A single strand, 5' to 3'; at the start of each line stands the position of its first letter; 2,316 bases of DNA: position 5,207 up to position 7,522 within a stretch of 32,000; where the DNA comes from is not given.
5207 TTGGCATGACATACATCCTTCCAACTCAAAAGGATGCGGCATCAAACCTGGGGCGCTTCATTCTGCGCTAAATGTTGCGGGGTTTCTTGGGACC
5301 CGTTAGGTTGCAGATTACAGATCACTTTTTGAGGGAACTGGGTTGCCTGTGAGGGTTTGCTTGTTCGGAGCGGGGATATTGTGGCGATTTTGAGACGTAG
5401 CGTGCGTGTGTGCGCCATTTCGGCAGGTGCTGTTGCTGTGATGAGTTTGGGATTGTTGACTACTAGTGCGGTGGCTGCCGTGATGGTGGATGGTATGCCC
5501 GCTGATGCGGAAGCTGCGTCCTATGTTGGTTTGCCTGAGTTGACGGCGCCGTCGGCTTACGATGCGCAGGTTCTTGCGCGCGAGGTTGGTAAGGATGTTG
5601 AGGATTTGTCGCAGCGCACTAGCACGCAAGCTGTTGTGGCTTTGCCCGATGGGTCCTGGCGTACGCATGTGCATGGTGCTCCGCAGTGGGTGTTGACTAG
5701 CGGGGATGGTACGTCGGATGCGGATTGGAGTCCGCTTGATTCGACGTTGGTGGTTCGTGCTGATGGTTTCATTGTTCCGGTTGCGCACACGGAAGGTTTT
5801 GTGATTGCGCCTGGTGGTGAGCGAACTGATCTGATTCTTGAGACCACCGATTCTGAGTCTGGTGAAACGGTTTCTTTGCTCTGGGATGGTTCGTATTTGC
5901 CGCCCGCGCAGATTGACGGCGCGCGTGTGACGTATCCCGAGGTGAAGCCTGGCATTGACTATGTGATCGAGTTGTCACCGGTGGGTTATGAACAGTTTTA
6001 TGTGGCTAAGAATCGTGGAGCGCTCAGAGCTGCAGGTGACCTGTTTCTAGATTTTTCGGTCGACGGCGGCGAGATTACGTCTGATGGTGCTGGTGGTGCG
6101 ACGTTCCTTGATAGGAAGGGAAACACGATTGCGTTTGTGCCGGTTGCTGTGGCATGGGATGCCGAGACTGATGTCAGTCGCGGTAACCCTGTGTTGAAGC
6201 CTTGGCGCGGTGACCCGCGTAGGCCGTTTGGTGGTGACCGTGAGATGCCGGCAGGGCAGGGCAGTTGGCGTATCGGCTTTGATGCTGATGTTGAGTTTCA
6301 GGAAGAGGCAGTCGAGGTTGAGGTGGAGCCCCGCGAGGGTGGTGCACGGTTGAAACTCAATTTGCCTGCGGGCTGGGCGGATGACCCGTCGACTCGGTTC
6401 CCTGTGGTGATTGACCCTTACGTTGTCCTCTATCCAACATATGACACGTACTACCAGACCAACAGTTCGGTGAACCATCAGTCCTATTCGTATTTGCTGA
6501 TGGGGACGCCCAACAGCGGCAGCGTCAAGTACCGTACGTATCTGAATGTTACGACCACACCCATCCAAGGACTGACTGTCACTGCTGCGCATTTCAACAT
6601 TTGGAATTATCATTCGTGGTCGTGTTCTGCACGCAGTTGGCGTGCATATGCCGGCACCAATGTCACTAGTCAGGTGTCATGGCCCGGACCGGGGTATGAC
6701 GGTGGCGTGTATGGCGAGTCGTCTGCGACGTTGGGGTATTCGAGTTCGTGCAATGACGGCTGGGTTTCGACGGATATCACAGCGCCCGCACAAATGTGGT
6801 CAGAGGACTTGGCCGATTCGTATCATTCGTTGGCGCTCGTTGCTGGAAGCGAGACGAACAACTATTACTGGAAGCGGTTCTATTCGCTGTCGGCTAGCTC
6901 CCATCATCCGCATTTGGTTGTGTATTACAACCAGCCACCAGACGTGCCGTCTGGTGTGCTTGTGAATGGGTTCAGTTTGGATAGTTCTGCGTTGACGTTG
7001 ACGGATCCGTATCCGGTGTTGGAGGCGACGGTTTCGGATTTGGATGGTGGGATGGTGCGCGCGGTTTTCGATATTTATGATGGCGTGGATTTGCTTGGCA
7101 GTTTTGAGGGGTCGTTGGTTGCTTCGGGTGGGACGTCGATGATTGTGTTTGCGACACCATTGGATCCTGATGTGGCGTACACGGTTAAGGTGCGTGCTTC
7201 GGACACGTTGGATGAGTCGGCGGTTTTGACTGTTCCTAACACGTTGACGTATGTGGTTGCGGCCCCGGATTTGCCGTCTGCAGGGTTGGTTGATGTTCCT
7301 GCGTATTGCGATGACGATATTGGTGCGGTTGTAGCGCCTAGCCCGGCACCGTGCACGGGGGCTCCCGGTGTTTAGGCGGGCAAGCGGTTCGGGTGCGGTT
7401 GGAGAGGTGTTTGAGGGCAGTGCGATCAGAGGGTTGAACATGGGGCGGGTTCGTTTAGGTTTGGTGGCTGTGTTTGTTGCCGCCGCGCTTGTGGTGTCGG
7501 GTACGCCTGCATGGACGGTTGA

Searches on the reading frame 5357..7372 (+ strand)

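Call 13: search_protein_families(library=pfam, max_evalue=1, proteins=[window:5357-7372:+])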
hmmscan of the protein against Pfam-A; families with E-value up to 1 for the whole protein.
window:5357-7372:+ (672 aa): 1 family
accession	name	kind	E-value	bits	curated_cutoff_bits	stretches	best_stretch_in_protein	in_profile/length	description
PF14545.12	DBB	-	0.074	13.4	22.2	1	595-653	16-73/139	Dof, BCAP, and BANK (DBB) motif,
